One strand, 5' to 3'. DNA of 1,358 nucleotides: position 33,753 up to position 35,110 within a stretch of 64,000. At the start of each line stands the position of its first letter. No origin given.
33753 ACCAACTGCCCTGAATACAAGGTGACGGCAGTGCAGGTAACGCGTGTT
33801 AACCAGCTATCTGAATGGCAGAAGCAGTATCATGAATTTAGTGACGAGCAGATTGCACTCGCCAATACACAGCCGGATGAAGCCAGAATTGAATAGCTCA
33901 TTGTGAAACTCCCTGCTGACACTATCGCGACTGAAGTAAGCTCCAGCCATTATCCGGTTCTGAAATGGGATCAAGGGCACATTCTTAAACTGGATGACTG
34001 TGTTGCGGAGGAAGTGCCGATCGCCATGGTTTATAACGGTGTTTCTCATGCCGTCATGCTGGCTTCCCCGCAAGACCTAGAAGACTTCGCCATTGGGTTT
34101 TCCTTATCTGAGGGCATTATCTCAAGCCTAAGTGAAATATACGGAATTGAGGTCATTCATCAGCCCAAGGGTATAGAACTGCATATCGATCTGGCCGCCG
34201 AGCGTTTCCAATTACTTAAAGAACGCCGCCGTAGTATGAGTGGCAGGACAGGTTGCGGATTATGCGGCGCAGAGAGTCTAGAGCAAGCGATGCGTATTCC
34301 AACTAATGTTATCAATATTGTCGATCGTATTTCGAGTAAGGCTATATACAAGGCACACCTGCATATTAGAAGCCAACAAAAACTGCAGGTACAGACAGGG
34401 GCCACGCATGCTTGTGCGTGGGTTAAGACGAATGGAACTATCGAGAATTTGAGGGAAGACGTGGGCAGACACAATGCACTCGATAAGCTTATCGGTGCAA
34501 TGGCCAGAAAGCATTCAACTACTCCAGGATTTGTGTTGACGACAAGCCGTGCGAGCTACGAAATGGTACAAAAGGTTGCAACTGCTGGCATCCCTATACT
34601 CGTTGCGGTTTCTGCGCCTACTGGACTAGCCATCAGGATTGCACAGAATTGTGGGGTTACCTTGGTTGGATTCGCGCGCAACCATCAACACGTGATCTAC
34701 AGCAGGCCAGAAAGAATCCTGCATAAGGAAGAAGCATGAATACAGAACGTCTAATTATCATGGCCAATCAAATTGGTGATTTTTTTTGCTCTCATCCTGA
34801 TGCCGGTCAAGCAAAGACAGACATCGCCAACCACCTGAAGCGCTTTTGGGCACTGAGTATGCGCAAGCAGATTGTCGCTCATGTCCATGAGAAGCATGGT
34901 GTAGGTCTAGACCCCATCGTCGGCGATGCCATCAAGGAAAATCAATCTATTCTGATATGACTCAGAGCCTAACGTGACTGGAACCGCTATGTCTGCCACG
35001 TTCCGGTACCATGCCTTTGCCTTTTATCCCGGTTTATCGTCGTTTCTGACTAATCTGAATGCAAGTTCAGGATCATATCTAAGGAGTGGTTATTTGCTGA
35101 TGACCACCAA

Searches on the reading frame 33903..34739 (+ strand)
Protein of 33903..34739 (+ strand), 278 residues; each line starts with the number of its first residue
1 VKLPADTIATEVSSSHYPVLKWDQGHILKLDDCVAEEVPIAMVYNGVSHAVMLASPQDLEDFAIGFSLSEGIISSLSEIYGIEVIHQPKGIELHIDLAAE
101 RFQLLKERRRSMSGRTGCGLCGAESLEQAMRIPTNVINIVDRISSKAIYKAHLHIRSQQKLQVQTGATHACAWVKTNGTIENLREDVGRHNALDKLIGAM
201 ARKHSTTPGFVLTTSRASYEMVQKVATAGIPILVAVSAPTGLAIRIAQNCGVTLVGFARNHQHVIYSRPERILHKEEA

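Call 3: search_protein_families(library=pfam, proteins=[window:33903-34739:+], max_evalue=0.1)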
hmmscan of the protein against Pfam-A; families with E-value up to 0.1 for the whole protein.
window:33903-34739:+ (278 aa): 2 families
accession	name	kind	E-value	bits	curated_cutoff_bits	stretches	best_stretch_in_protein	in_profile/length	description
PF02634.21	FdhD-NarQ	-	1.8e-75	254.2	27.2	1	35-272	1-236/237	FdhD/NarQ family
PF09044.15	Kp4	-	0.067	13.7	27.8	0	117-181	20-81/125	Kp4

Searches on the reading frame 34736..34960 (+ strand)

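Call 3: search_protein_families(library=pfam, proteins=[window:34736-34960:+], max_evalue=0.1)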
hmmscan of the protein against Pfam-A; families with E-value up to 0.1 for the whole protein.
window:34736-34960:+ (74 aa): 1 family
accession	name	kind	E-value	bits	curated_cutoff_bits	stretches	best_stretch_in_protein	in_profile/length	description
PF11390.13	FdsD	-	3.3e-24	85.4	27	1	5-66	1-61/61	NADH-dependant formate dehydrogenase delta subunit FdsD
